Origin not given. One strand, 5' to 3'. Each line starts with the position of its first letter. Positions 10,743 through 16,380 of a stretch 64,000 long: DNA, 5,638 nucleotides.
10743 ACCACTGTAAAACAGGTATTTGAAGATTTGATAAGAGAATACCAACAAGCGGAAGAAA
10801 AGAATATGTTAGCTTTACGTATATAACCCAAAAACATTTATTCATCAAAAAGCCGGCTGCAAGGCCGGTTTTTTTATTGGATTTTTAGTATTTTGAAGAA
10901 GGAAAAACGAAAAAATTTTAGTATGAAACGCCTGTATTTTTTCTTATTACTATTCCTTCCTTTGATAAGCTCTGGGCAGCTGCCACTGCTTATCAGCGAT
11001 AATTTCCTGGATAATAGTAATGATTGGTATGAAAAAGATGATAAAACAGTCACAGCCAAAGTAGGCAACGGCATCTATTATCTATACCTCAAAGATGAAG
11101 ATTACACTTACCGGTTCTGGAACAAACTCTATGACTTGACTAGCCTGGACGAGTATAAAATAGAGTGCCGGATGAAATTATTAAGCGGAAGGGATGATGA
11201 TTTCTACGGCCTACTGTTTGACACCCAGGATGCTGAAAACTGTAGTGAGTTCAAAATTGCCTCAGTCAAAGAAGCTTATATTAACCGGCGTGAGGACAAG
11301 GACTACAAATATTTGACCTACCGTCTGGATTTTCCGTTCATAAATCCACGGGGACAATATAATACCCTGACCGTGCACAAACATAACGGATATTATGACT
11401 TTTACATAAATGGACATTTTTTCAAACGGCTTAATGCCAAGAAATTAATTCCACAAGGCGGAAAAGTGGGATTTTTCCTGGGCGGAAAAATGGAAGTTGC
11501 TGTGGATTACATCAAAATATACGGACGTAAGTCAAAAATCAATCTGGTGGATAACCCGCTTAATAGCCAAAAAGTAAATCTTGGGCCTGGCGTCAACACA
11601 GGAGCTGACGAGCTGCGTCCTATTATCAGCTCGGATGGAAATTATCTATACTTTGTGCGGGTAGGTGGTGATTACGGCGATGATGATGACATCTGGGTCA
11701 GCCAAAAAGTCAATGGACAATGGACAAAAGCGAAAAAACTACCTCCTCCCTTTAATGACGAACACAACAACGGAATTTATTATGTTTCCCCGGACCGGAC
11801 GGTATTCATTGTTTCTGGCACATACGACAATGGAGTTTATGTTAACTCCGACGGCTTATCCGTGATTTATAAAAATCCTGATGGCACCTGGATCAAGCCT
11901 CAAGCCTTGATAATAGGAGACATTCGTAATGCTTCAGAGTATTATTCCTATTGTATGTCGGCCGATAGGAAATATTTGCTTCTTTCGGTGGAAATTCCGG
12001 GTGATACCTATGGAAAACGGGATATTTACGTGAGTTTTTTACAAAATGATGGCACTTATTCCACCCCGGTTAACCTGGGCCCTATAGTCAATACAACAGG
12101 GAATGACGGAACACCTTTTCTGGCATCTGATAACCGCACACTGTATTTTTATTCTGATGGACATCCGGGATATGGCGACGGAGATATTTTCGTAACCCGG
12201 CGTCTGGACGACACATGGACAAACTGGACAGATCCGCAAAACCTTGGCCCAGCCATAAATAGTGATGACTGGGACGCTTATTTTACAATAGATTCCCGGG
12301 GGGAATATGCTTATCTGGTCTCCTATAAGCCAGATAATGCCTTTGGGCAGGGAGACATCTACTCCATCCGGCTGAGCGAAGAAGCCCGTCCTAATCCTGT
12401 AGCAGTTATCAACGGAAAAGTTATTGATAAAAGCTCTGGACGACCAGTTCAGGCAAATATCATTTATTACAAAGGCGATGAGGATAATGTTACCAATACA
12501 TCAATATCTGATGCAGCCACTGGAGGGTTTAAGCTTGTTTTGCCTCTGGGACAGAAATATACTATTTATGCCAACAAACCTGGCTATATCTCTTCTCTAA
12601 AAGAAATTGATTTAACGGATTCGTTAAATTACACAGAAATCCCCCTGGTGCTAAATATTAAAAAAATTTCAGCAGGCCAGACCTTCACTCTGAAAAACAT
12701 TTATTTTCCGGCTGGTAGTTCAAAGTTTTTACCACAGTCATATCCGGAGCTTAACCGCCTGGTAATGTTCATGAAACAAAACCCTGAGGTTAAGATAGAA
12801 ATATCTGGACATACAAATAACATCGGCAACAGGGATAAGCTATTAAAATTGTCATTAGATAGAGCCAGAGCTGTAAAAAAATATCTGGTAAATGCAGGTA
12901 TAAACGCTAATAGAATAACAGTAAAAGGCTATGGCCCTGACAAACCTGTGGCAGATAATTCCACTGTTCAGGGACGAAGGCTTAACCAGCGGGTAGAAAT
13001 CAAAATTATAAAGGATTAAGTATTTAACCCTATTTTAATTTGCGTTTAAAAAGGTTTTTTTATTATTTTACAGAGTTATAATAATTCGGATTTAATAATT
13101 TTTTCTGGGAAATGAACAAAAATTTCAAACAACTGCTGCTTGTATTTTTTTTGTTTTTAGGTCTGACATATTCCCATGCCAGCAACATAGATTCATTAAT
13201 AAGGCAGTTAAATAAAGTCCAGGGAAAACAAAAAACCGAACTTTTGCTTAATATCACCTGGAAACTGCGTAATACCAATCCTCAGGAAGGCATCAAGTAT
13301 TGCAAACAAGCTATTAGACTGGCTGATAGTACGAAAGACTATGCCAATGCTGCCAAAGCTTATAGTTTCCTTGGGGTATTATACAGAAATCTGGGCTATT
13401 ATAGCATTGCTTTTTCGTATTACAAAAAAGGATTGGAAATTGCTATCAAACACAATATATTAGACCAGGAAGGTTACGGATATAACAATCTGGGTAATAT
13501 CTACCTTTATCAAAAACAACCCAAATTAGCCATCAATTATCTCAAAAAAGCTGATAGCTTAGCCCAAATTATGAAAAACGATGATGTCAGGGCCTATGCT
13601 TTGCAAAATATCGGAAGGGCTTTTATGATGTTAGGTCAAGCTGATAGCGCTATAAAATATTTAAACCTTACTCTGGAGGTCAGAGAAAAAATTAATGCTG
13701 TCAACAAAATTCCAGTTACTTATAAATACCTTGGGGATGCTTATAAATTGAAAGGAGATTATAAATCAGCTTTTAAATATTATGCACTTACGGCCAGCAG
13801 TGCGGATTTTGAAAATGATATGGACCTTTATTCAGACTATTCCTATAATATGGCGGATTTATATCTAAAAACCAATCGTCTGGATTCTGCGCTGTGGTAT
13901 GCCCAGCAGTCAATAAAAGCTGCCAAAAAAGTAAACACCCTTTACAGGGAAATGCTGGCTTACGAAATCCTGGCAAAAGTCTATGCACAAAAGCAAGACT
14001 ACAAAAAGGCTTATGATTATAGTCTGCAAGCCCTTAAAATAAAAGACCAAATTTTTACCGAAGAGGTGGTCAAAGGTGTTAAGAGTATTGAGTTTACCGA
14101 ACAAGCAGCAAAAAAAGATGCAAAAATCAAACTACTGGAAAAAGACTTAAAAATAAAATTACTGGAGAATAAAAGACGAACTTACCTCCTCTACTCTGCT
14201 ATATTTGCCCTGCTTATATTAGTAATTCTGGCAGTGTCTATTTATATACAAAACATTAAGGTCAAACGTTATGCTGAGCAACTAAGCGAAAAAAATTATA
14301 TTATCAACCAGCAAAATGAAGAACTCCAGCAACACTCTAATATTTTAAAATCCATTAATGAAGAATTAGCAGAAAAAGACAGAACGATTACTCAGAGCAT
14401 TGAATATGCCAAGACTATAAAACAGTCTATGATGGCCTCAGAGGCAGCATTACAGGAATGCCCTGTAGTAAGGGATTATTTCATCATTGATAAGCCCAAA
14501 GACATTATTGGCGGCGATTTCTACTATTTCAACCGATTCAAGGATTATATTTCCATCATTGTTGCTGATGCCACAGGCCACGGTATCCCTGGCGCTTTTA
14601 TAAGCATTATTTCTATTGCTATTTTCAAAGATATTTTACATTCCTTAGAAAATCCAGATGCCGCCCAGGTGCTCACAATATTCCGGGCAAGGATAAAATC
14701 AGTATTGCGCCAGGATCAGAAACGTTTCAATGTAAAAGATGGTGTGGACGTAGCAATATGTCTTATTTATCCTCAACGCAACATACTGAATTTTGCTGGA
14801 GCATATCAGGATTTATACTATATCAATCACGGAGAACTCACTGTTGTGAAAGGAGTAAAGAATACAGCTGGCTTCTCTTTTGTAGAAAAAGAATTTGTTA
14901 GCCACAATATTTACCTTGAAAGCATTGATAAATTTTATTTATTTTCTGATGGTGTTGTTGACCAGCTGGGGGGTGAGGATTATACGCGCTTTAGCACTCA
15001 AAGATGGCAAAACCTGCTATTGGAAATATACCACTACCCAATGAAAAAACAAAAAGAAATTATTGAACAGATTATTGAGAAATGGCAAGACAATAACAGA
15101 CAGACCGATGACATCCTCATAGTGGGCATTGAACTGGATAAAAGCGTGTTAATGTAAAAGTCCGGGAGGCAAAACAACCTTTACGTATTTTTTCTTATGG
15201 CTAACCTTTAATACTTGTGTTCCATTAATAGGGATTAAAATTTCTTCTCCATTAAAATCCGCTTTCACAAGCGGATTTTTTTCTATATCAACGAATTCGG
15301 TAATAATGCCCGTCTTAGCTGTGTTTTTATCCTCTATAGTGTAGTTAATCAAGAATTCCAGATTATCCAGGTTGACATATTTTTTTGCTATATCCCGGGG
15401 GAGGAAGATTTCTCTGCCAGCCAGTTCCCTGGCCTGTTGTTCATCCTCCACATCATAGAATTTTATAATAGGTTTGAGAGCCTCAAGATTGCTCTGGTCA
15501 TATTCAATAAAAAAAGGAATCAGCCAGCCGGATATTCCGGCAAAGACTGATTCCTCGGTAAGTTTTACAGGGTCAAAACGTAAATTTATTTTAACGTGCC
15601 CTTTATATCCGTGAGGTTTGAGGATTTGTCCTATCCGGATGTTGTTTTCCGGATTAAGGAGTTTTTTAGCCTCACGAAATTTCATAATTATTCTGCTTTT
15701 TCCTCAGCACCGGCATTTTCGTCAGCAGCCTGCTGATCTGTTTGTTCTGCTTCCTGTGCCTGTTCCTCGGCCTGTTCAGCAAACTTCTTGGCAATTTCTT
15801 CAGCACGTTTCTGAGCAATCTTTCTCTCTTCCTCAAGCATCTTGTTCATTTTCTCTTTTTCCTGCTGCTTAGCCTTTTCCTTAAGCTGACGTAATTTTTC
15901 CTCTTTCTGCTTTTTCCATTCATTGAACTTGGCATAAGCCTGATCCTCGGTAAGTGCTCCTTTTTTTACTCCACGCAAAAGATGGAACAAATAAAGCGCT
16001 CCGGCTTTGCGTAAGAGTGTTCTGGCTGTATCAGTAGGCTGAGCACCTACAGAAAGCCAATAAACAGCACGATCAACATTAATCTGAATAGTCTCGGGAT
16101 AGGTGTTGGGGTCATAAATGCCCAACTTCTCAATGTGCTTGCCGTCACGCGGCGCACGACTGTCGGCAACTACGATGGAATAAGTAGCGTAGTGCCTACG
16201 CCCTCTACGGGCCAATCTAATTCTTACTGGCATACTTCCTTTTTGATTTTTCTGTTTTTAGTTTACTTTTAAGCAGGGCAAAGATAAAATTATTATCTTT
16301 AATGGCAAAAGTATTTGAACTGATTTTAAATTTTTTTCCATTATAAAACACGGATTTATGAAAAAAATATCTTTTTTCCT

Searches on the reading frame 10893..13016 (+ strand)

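Call 6: search_protein_families(library=pfam, proteins=[window:10893-13016:+], max_evalue=0.001)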
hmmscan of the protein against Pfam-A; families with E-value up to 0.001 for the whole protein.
window:10893-13016:+ (708 aa): 4 families
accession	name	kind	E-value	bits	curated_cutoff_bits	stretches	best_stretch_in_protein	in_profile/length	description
PF00691.25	OmpA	-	4.3e-20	72.3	27.2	1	604-698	1-97/98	OmpA family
PF07676.18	PD40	-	2.8e-13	49.9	20.9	2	395-434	1-38/38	WD40-like Beta Propeller Repeat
PF13620.12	CarboxypepD_reg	-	5.4e-05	23.9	32.3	1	506-576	2-71/82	Carboxypeptidase regulatory-like domain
PF05359.17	DUF748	-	6.1e-05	21.7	50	0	598-643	876-921/1037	Domain of Unknown Function (DUF748)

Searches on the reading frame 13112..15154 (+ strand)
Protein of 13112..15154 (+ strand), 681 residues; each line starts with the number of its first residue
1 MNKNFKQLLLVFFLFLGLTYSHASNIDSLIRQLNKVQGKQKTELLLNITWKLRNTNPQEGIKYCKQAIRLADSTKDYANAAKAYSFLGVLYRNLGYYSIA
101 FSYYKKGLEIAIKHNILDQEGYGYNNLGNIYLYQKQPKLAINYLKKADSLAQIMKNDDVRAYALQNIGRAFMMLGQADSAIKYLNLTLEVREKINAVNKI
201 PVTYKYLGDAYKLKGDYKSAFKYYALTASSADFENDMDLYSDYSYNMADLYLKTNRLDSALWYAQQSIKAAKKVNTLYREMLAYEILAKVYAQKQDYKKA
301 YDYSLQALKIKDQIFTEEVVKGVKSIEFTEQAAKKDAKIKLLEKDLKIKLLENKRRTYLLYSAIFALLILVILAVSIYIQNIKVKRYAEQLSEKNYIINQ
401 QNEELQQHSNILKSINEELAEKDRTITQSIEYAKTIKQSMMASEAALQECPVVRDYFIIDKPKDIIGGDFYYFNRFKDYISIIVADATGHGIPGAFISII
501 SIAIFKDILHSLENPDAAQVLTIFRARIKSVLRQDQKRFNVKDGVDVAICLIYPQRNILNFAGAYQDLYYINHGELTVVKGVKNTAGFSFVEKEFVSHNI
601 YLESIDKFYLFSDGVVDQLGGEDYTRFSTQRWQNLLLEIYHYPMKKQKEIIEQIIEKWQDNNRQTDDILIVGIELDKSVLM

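Call 6: search_protein_families(library=pfam, proteins=[window:13112-15154:+], max_evalue=0.001)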
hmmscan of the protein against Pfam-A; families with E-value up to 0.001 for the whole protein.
window:13112-15154:+ (681 aa): 11 families
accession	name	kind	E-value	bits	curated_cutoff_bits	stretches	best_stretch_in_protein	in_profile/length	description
PF13424.12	TPR_12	-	4.2e-24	85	30.1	3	124-193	6-77/77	Tetratricopeptide repeat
PF07719.23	TPR_2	-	4.5e-16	58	27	0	123-147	3-27/34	Tetratricopeptide repeat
PF13181.12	TPR_8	-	9.4e-15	53.9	25.7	0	124-151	4-31/34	Tetratricopeptide repeat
PF07228.17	SpoIIE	-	1.2e-14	55.1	25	1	478-674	3-190/192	Stage II sporulation protein E (SpoIIE)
PF00515.34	TPR_1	-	1e-13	50.9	27.8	1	123-147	3-27/34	Tetratricopeptide repeat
PF17874.7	TPR_MalT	-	1.1e-13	51.7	45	1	152-310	29-190/336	MalT-like TPR region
PF13374.12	TPR_10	-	3.9e-09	36.7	27.5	0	81-113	2-34/42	Tetratricopeptide repeat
PF13176.12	TPR_7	-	7.8e-08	32.3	27.9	0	283-311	1-29/36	Tetratricopeptide repeat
PF24885.1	TPR_NPHP3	-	1.2e-06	28.6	100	1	132-278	67-220/239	Nephrocystin-3 TPR domain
PF13428.12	TPR_14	-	2.4e-06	28.1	23.5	0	246-279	6-39/44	Tetratricopeptide repeat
PF13432.12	TPR_16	-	0.00015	22.6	32.7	0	245-308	1-58/65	Tetratricopeptide repeat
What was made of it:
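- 13112..15157 (+): Sensor phosphatase: signal peptide, TPR region, one TM helix, then a cytoplasmic SpoIIE/PP2C domain. Candidate SiaA-type phosphatase. Pfam (call 6).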

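Call 46: search_protein_families(library=ncbifam, proteins=[window:13112-15154:+], max_evalue=0.001)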
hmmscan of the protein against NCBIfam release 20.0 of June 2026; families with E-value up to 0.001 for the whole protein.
window:13112-15154:+ (681 aa): 6 families
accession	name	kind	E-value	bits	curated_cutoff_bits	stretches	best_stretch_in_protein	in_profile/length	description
NF038263.1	prot_phos_SiaA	equivalog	5.4e-46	157.4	700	1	402-675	387-657/658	biofilm regulation protein phosphatase SiaA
NF053520.1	HK_Porph_FimS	equivalog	1.4e-12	46.7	600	1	65-222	108-265/618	sensor histidine kinase FimS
NF053779.1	BT3442_fam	equivalog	2.8e-12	46.2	940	1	80-436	101-443/563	BT3442 family protein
NF053617.1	SARPRegAfsRStmc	equivalog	2.3e-10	39.1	1430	1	20-319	673-974/986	SARP-family global regulator AfsR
NF058541.1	SusR_regulator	equivalog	2.1e-08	33.8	480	1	23-305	22-305/515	SusR family glycan utilization regulator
NF053720.1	NsdA_fam_reg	subfamily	2.4e-08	33.9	75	0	215-300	215-300/432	NsdA family TPR-like regulatory protein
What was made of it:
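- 13112..15157 (+): Best NCBIfam hit is SiaA NF038263 at 157 bits over the PP2C part, below the equivalog cutoff (call 46).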

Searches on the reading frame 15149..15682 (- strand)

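Call 56: search_protein_families(library=pfam, proteins=[window:15149-15682:-], max_evalue=0.0001)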
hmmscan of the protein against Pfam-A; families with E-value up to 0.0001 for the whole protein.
window:15149-15682:- (177 aa): 2 families
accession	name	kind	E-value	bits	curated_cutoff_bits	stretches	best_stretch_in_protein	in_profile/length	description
PF01782.24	RimM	-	3e-10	40.6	23.5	1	16-97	1-83/84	RimM N-terminal domain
PF24986.1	PRC_RimM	-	2.9e-05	24.1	27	1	110-175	3-69/69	RimM PRC barrel domain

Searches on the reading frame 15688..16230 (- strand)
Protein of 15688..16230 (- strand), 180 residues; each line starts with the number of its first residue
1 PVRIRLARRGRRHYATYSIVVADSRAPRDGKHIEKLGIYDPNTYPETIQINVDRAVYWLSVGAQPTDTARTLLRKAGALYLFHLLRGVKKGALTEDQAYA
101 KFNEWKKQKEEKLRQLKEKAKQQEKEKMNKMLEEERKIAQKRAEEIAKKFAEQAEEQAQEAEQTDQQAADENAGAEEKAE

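Call 57: search_protein_families(library=pfam, proteins=[window:15688-16230:-], max_evalue=0.0001)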
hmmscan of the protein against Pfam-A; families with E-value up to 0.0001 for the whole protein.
window:15688-16230:- (180 aa): 1 family
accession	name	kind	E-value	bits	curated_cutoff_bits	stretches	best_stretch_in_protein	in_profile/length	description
PF00886.24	Ribosomal_S16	-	2.5e-24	85.4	27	1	8-66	1-62/62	Ribosomal protein S16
